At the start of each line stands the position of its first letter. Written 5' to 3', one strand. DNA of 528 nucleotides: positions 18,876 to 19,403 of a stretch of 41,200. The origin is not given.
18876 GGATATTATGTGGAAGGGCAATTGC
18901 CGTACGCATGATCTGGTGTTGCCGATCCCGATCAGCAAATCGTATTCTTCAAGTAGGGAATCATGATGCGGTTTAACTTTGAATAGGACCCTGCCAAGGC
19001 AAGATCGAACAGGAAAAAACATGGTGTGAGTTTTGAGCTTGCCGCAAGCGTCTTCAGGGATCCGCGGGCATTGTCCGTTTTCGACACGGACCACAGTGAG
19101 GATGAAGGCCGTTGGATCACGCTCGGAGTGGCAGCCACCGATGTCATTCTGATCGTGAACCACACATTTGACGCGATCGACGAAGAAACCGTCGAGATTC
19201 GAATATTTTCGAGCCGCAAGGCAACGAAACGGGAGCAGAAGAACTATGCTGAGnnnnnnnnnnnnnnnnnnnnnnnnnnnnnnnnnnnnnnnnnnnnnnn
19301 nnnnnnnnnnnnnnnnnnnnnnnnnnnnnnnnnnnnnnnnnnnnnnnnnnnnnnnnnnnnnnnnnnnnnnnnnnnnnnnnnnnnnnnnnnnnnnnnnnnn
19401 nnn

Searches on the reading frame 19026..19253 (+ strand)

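Call 42: search_protein_families(library=pfam, proteins=[window:19026-19253:+], max_evalue=0.001)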
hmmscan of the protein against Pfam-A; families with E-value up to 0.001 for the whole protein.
window:19026-19253:+ (76 aa): 1 family
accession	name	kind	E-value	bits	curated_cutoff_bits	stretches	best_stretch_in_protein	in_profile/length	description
PF04365.19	BrnT_toxin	-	1.4e-14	54.6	34.5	1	1-70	15-77/77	Ribonuclease toxin, BrnT, of type II toxin-antitoxin system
